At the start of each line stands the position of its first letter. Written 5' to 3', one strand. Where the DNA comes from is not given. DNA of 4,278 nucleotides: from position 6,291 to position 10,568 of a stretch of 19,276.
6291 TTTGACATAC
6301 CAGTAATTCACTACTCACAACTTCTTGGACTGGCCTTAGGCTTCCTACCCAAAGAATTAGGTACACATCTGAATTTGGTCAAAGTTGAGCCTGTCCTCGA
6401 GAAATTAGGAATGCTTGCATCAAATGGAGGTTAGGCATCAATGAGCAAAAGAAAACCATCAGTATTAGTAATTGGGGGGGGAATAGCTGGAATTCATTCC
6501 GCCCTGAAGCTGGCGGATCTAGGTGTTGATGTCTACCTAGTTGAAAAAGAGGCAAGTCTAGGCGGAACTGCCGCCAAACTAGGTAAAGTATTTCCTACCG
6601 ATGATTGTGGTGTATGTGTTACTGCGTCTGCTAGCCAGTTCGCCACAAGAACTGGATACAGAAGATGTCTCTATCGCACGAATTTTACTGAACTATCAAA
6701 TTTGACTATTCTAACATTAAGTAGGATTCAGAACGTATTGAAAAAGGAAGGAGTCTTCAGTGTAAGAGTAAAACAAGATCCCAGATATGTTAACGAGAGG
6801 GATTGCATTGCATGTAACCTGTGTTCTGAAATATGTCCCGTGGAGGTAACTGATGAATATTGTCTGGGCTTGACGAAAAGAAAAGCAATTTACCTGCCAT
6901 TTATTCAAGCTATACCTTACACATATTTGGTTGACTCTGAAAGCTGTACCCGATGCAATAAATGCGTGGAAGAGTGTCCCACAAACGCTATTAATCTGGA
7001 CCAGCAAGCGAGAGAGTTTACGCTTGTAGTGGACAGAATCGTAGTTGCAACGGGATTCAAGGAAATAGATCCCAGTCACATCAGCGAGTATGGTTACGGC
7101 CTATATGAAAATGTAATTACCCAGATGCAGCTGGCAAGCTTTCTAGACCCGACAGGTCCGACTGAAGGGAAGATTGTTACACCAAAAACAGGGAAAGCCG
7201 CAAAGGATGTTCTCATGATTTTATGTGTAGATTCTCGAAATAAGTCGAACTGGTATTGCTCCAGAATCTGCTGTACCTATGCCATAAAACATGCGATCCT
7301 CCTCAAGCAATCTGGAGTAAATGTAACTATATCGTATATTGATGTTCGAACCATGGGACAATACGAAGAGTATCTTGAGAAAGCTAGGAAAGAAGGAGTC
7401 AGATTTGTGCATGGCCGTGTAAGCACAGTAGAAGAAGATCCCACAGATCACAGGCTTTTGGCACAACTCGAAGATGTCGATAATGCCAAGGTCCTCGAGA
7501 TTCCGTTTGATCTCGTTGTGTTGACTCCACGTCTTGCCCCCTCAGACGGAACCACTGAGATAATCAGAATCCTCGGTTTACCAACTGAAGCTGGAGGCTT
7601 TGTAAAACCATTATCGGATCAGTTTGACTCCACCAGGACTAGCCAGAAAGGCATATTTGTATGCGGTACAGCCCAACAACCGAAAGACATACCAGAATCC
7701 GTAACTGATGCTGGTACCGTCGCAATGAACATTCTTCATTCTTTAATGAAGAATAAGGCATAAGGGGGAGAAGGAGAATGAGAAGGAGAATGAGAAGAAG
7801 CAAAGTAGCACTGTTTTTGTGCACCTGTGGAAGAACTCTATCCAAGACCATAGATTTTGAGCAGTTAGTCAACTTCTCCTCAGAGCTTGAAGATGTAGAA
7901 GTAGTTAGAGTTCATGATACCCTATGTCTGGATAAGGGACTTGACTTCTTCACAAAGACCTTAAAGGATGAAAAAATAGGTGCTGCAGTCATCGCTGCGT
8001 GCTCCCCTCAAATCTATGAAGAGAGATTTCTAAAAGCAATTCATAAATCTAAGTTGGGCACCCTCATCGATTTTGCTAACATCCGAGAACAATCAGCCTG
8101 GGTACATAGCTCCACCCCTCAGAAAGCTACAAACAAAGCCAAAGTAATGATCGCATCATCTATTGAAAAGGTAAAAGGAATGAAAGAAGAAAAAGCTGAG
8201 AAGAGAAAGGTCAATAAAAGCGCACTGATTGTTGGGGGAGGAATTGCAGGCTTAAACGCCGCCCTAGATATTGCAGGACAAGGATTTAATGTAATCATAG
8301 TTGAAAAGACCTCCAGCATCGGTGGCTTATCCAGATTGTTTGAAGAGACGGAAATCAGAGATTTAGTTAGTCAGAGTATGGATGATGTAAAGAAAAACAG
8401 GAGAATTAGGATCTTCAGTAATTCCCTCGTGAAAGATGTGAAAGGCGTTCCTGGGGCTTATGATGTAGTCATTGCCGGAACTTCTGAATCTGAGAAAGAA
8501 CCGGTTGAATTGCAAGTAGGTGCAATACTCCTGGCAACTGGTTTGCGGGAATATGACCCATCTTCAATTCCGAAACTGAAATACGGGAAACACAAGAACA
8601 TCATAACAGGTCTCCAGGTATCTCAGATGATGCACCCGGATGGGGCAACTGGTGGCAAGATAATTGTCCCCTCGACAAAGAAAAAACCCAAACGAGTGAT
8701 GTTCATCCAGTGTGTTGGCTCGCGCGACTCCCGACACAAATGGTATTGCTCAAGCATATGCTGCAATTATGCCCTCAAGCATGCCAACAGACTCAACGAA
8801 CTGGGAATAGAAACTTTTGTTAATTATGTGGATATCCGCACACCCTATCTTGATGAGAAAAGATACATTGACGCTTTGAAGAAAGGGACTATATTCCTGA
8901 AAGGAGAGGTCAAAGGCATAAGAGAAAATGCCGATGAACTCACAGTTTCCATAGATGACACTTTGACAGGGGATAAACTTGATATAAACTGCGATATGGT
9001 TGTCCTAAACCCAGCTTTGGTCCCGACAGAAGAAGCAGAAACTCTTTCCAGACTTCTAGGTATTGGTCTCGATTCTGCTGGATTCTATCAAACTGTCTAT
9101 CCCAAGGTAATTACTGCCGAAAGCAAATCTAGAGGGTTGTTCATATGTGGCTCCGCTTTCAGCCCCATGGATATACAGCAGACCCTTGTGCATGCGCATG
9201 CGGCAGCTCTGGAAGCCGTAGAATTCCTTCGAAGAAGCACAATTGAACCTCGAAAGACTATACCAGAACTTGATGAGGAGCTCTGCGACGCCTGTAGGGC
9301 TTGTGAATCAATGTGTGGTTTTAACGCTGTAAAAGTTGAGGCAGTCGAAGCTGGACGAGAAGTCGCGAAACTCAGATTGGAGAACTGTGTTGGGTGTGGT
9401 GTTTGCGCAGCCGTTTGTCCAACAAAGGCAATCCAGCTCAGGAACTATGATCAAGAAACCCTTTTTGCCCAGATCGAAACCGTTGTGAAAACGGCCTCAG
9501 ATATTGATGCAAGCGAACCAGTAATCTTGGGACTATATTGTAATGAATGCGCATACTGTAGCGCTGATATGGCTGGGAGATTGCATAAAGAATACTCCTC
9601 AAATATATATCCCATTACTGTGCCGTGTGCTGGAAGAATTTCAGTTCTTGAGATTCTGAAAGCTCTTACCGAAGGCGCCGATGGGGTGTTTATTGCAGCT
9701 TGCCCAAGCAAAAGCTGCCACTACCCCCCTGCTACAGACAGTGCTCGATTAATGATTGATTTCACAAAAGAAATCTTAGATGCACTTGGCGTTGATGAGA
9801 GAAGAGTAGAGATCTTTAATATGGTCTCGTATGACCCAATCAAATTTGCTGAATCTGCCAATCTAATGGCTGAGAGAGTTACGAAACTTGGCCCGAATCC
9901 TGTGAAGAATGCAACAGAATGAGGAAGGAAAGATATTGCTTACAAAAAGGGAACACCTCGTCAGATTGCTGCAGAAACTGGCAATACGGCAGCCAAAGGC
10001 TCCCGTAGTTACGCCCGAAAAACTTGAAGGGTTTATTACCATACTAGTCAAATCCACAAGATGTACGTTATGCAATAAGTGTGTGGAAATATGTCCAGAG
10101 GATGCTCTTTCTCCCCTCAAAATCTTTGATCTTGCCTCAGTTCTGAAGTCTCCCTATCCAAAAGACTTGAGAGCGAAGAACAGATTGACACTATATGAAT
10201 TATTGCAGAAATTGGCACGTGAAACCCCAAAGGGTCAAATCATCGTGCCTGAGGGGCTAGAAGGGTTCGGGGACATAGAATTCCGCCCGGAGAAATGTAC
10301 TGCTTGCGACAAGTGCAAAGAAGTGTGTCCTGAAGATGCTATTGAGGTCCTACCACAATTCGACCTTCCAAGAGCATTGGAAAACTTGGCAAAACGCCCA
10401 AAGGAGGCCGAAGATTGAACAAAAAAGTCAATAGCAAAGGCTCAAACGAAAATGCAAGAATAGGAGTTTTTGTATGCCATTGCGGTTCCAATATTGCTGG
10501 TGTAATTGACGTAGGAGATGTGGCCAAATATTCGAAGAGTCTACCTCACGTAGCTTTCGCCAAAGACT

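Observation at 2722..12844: Ten-gene Hdr supercluster: 2x HdrBC, 3x HdrA, 2x MvhD modules, 2 ferredoxins, no donor enzyme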

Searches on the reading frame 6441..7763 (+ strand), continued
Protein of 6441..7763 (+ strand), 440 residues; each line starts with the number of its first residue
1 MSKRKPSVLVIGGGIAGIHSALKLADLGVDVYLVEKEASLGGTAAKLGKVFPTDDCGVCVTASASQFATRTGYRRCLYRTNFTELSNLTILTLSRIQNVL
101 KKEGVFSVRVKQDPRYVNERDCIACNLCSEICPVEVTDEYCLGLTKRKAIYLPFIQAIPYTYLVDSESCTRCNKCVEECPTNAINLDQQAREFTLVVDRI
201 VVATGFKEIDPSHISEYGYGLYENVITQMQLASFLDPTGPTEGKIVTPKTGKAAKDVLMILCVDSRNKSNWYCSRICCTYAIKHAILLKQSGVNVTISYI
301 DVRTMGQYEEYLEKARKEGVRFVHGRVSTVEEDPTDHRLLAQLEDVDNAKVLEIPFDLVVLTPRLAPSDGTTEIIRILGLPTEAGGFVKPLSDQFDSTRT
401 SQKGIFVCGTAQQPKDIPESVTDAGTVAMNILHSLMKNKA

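Call 75: find_encoding_contigs(protein=P0021, flank=10000, max_places=1)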
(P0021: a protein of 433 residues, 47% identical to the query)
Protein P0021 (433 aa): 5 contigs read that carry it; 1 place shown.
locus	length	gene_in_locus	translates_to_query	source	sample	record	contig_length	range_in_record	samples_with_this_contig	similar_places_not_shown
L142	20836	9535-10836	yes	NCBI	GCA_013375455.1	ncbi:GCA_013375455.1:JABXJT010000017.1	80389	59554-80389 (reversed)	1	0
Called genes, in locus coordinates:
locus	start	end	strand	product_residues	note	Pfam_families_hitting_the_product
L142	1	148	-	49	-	?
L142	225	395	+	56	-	-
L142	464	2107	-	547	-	PF01578:Cytochrom_C_asm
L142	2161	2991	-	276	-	PF09990:DUF2231 (weak)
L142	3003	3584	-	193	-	PF01578:Cytochrom_C_asm (weak)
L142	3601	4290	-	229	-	-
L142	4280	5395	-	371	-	PF01565:FAD_binding_4 (weak)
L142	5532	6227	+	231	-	PF00005:ABC_tran, PF13304:AAA_21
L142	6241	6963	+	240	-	PF03379:CcmB, PF12730:ABC2_membrane_4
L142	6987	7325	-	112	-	PF03100:CcmE (weak)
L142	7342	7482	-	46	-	-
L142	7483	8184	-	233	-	PF01578:Cytochrom_C_asm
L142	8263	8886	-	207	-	-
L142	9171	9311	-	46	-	-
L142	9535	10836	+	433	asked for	PF00890:FAD_binding_2 (weak), PF01266:DAO (weak), PF07992:Pyr_redox_2 (faint), PF12831:FAD_oxidored (weak), PF13450:NAD_binding_8 (weak), PF12838:Fer4_7 (faint), PF13237:Fer4_10 (faint), PF13187:Fer4_9 (weak)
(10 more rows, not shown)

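Call 89: search_protein_families(library=ncbifam, proteins=[L008:16365-17534:+], max_evalue=1e-10)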
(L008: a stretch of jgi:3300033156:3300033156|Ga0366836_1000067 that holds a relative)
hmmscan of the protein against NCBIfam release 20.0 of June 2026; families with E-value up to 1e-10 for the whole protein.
L008:16365-17534:+ (389 aa): 5 families
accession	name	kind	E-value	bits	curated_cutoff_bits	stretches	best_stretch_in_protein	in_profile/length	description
NF006807.0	PRK09325.1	subfamily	1.6e-70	237.4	269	1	99-375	2-270/283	coenzyme F420-reducing hydrogenase subunit beta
TIGR03289.1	frhB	equivalog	1.1e-63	214.9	331.5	1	101-373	1-265/275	coenzyme F420 hydrogenase subunit beta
NF040616.1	F420_dehyd_FpoF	exception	3.8e-31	108.3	475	1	31-372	6-320/337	F420H2 dehydrogenase subunit FpoF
NF006808.0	PRK09326.1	equivalog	6.4e-29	100.9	444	1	31-376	7-326/341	F420H2 dehydrogenase subunit F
NF038196.1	ferrodoxin_EFR1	subfamily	2.5e-13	50.6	75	1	11-86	160-234/242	EFR1 family ferrodoxin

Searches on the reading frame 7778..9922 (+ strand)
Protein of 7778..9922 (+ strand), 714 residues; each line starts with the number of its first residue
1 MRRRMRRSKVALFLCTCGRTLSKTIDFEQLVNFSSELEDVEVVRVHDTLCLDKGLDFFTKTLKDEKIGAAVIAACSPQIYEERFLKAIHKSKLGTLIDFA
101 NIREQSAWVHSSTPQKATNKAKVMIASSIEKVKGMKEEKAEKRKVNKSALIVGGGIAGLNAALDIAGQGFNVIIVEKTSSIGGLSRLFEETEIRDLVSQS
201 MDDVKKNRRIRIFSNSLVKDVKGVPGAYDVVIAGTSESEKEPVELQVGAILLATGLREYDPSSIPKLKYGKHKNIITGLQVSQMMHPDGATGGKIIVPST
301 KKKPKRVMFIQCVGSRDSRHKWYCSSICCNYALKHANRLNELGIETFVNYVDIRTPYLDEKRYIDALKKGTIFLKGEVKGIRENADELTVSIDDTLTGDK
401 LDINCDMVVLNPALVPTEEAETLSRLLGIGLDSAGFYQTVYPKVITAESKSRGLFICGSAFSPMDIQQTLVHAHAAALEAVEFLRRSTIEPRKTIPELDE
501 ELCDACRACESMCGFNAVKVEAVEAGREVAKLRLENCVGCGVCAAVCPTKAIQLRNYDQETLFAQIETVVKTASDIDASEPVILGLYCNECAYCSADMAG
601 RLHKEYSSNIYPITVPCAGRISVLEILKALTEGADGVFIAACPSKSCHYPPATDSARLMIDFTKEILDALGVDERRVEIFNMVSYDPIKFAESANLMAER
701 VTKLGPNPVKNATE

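Call 3: search_protein_families(library=pfam, proteins=[window:7778-9922:+], max_evalue=0.001)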
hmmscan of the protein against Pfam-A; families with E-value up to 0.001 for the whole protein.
window:7778-9922:+ (714 aa): 16 families
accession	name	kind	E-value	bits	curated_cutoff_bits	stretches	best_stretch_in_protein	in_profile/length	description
PF02662.21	FlpD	-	2.1e-32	112.2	22.3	1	583-705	1-123/123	Methyl-viologen-reducing hydrogenase, delta subunit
PF00037.32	Fer4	-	2.4e-09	37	21.1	2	535-553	6-24/24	4Fe-4S binding domain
PF12838.12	Fer4_7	-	8.9e-09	36.1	27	1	503-551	2-52/52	4Fe-4S dicluster domain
PF07992.20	Pyr_redox_2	-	1.4e-08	34.9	26.1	1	147-260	143-241/291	Pyridine nucleotide-disulphide oxidoreductase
PF14697.11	Fer4_21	-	3.3e-07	30.8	35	1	498-554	3-59/59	4Fe-4S dicluster domain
PF00890.30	FAD_binding_2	-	3.9e-07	30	20.4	1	149-183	2-36/414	FAD binding domain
PF13450.12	NAD_binding_8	-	4.3e-07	30.5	21.9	1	151-190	1-40/68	NAD(P)-binding Rossmann-like domain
PF13187.11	Fer4_9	-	1.1e-06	29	27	1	503-552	2-52/52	4Fe-4S dicluster domain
PF12831.13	FAD_oxidored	-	2.1e-06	27.7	27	1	150-184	3-37/416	FAD dependent oxidoreductase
PF01266.30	DAO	-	5e-06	26.7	27.9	1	150-183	3-37/353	FAD dependent oxidoreductase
PF13237.11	Fer4_10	-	8.3e-06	26.1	25.5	1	534-596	6-50/53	4Fe-4S dicluster domain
PF25160.1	LdpA_Fe-S-bd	-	1.6e-05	25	27.6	1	504-557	4-48/49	LdpA Fe-S cluster-binding domain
PF13738.12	Pyr_redox_3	-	2.6e-05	24.1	30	1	133-240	151-259/305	Pyridine nucleotide-disulphide oxidoreductase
PF13484.11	Fer4_16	-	0.00015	22.9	30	1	536-594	1-59/66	4Fe-4S double cluster binding domain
PF12797.12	Fer4_2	-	0.00044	20.5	24.5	0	534-549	7-22/22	4Fe-4S binding domain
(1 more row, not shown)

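Call 5: search_protein_families(library=ncbifam, proteins=[window:7778-9922:+], max_evalue=0.00001)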
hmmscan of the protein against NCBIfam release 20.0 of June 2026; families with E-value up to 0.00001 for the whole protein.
window:7778-9922:+ (714 aa): 37 families (the best 25 are shown)
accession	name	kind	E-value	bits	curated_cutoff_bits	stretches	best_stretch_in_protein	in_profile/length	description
NF040770.1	hetero_SS_HdrA2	exception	3.1e-162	541.5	1100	2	238-707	309-774/777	CoB-CoM heterodisulfide reductase HdrA2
NF041891.1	hdrA_Methbact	equivalog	1e-115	387.7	1300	2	237-681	305-738/762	ferredoxin:CoB-CoM heterodisulfide reductase subunit HdrA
NF041778.1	hetero_SS_HdrA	equivalog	2.7e-109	366.1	1400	2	239-643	320-716/771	ferredoxin:CoB-CoM heterodisulfide reductase subunit HdrA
NF045873.1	F420_non_VhuD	exception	1.2e-30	106.3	215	1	580-710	1-131/132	F420-non-reducing hydrogenase iron-sulfur subunit VhuD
NF009410.0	PRK12771.1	subfamily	1.3e-13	50.4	516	1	138-186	130-178/566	NAD(P)-binding protein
TIGR02179.1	PorD_KorD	subfamily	4.7e-11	42.6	60.05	1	486-555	10-75/78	2-oxoacid:acceptor oxidoreductase, delta subunit, pyruvate/2-ketoisovalerate family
NF006076.0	PRK08222.1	equivalog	4.2e-10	39.7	270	1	495-559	32-97/181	hydrogenase 4 subunit H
NF009053.0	PRK12387.1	subfamily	1.4e-09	37.9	204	1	496-556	33-94/180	formate hydrogenlyase complex iron-sulfur subunit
TIGR01971.1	NuoI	subfamily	2.2e-09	36.9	113.05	1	499-556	40-102/121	NADH-quinone oxidoreductase, chain I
NF010590.0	PRK13984.1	equivalog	3.5e-09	35.3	946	0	128-186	272-328/611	putative oxidoreductase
NF005560.0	PRK07233.1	equivalog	8.4e-09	34.8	252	1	150-190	4-44/435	hypothetical protein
NF045790.1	OxalOxreddelta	equivalog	2.8e-08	33.3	230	1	488-553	247-307/316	oxalate oxidoreductase subunit delta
TIGR03467.1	HpnE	equivalog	6.9e-08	32.2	283.05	1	150-194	2-46/430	hydroxysqualene dehydroxylase HpnE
NF040684.1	PorD_Arch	equivalog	7.5e-08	32.4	120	1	492-555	23-82/85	pyruvate synthase subunit PorD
NF042909.1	FMH_DH_FwdF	exception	8.3e-08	31.7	375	1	498-557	254-316/336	tungsten-dependent formylmethanofuran dehydrogenase subunit FwdF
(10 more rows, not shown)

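Call 40: search_solved_structures(query=window:7778-9922:+, max_evalue=1e-10, show_alignments=1)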
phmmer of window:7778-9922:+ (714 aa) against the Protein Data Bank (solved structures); distinct sequences matched with E-value up to 1e-10: 12.
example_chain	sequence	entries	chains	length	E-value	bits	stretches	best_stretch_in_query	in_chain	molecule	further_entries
8rvu_a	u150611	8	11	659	5.8e-104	352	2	237-570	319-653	H(2):CoB-CoM heterodisulfide,ferredoxin reductase subunit A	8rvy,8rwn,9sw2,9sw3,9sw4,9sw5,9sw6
8rvv_A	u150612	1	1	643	1.4e-102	347.4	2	237-569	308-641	H(2):CoB-CoM heterodisulfide,ferredoxin reductase subunit A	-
5odc_A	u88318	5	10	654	9.7e-100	338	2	238-570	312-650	Heterodisulfide reductase, subunit A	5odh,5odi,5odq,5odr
9sfi_A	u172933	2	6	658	5.4e-98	332.3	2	241-574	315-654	CoB--CoM heterodisulfide reductase iron-sulfur subunit A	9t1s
7bkb_A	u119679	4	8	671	8.6e-81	275.4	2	237-568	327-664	CoB--CoM heterodisulfide reductase iron-sulfur subunit A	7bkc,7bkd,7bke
6tjr_A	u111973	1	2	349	1.5e-28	102.8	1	147-485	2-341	Fumarate reductase/succinate dehydrogenase flavoprotein domain protein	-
9sfi_K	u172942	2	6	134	6.2e-26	94.1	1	579-710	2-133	F420-non-reducing hydrogenase subunit delta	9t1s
7bkb_F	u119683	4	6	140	1.2e-21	79.9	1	579-711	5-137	F420-non-reducing hydrogenase subunit D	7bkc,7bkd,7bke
9sw2_D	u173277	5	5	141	3.3e-21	78.5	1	583-711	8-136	F420-non-reducing hydrogenase iron-sulfur subunit D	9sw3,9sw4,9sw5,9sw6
8rvu_F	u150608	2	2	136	2.1e-20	75.9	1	579-706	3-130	Methyl viologen-reducing hydrogenase, subunit D-related protein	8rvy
8rvv_F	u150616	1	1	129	4.9e-20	74.7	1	580-706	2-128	Methyl viologen-reducing hydrogenase, subunit D-related protein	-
5odc_D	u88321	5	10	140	3.2e-18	68.7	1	580-711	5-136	Methyl-viologen reducing hydrogenase subunit D | Methyl-viologen reducing hydrogenase, subunit D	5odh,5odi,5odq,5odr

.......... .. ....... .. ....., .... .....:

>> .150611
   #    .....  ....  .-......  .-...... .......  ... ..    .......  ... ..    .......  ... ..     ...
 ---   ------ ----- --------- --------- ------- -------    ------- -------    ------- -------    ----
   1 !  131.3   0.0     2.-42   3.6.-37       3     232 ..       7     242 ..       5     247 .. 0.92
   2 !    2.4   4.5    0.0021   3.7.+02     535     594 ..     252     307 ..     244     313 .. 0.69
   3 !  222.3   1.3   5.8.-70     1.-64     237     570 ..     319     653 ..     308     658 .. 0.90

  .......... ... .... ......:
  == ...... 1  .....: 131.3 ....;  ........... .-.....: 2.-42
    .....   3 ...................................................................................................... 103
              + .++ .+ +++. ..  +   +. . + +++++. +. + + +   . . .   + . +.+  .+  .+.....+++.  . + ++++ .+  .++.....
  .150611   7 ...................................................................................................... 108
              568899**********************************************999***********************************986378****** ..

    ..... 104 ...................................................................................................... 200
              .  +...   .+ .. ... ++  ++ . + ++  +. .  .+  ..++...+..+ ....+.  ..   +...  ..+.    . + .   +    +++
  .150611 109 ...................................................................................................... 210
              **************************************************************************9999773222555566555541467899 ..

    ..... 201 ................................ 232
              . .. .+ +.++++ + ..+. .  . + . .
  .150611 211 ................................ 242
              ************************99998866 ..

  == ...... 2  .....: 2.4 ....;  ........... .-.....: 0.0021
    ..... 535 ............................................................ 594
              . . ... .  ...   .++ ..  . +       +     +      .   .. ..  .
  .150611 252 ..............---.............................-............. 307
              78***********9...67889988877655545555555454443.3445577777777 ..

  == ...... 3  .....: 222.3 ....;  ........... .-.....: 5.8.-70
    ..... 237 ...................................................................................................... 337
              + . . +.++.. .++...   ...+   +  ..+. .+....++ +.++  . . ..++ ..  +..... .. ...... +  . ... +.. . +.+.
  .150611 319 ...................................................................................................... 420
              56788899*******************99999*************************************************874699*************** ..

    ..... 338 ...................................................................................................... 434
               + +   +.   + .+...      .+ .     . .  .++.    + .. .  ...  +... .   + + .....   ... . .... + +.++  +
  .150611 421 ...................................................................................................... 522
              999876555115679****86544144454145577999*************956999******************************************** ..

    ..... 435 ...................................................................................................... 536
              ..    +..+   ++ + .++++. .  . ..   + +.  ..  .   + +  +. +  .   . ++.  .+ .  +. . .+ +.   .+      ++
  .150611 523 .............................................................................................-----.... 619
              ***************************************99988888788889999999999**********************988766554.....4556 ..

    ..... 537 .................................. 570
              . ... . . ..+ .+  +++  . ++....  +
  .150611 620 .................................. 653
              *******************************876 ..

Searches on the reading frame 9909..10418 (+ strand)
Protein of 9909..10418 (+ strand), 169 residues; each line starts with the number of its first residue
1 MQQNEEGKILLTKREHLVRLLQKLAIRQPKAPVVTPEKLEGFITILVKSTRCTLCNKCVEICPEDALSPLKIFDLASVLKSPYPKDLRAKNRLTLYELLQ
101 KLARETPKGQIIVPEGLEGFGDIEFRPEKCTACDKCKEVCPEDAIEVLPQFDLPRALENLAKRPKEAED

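Call 3: search_protein_families(library=pfam, proteins=[window:9909-10418:+], max_evalue=0.001)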
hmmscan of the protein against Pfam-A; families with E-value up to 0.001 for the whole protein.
window:9909-10418:+ (169 aa): 13 families
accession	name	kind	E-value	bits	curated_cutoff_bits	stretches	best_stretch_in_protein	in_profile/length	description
PF00037.32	Fer4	-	3.8e-13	49.1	21.1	2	124-146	2-24/24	4Fe-4S binding domain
PF13187.11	Fer4_9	-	2.9e-11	43.6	27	2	111-145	34-52/52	4Fe-4S dicluster domain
PF12837.12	Fer4_6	-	4.8e-11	42.5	25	2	45-67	2-24/24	4Fe-4S binding domain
PF13484.11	Fer4_16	-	3.5e-10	41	30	2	129-164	1-37/66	4Fe-4S double cluster binding domain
PF13237.11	Fer4_10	-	6.4e-10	39.3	25.5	2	124-142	3-21/53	4Fe-4S dicluster domain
PF12838.12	Fer4_7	-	6.7e-10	39.7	27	1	51-144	1-52/52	4Fe-4S dicluster domain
PF14697.11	Fer4_21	-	4.2e-09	36.8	35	1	124-146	35-58/59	4Fe-4S dicluster domain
PF13183.11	Fer4_8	-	4.3e-09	37.2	27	0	121-143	45-67/68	4Fe-4S dicluster domain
PF13534.11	Fer4_17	-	1.4e-07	32.3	22.2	0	127-143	43-59/61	4Fe-4S dicluster domain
PF12797.12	Fer4_2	-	1.4e-06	28.3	24.5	0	46-64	4-22/22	4Fe-4S binding domain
PF25160.1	LdpA_Fe-S-bd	-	1.4e-05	25.2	27.6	0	127-147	25-45/49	LdpA Fe-S cluster-binding domain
PF12800.12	Fer4_4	-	4.1e-05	24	24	0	50-64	2-16/17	4Fe-4S binding domain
PF12798.12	Fer4_3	-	0.0001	23.3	27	0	52-66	1-15/15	4Fe-4S binding domain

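Call 5: search_protein_families(library=ncbifam, proteins=[window:9909-10418:+], max_evalue=0.00001)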
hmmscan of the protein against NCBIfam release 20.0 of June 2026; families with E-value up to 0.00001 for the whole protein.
window:9909-10418:+ (169 aa): 42 families (the best 25 are shown)
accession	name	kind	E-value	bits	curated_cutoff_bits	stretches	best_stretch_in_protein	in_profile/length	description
NF004540.0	PRK05888.2-1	equivalog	8.9e-13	48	215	1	93-147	10-63/139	NADH-quinone oxidoreductase subunit NuoI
TIGR01971.1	NuoI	subfamily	1e-12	47.7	113.05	0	47-80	78-111/121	NADH-quinone oxidoreductase, chain I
TIGR00402.1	napF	equivalog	1.2e-12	48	102.2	1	38-71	55-88/149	ferredoxin-type protein NapF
NF004541.0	PRK05888.2-2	equivalog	4.8e-11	42.8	217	0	49-76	93-120/168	NADH-quinone oxidoreductase subunit NuoI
NF009053.0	PRK12387.1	subfamily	3e-10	40.1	204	0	124-153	69-98/180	formate hydrogenlyase complex iron-sulfur subunit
NF006221.0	PRK08348.1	subfamily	4.8e-10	39.2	124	0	46-77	71-102/136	NADH-plastoquinone oxidoreductase subunit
TIGR02700.1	flavo_MJ0208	hypoth_equivalog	4.4e-09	35.9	251.35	0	124-146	173-195/234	dihydromethanopterin reductase (acceptor)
NF040864.1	HgcB_ferredoxin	equivalog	5.7e-09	35.7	99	0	121-145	7-31/93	mercury methylation ferredoxin HgcB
NF043069.1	T4HPD_activ_SAM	equivalog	6.8e-09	35.5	425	0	118-147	41-70/299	trans-4-hydroxy-L-proline dehydratase activase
NF004545.0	PRK05888.3-1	equivalog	1.1e-08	34.9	229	0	129-168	107-146/154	NADH-quinone oxidoreductase subunit NuoI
TIGR04270.1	Rama_corrin_act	subfamily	1.9e-08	33.1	500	0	123-147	473-497/534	methylamine methyltransferase corrinoid protein reductive activase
TIGR01944.1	rnfB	subfamily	2.3e-08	33.8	68.7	0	128-150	143-165/190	RnfABCDGE type electron transport complex subunit B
NF043039.1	HgcAB_like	equivalog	2.6e-08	33.8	285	0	120-147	292-319/350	HgcAB-like fusion protein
NF042909.1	FMH_DH_FwdF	exception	3.1e-08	33.1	375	1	44-149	49-159/336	tungsten-dependent formylmethanofuran dehydrogenase subunit FwdF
NF005504.0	PRK07118.1-3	equivalog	3.5e-08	33.2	437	0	47-70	245-268/293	Fe-S cluster domain-containing protein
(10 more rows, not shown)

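Call 53: find_homologous_proteins(query=window:9909-10418:+, max_evalue=0.00001)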
Query window:9909-10418:+ (169 aa): 1 proteins with E <= 0.00001 among 102 candidates. Only proteins of 92 to 296 residues were searched: fused or split forms outside these lengths cannot appear, so this answer is no evidence that the protein stands alone or is whole; lengths 'longer' or 'shorter' looks for them.
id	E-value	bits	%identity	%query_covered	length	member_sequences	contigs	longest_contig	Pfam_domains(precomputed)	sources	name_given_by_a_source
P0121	2.0e-96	338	92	99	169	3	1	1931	PF14697.12,PF12797.13,PF12837.13,PF00037.33,PF13484.12,PF12838.13,PF13534.12,PF25160.2,PF13237.12,PF13183.12,PF13187.12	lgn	-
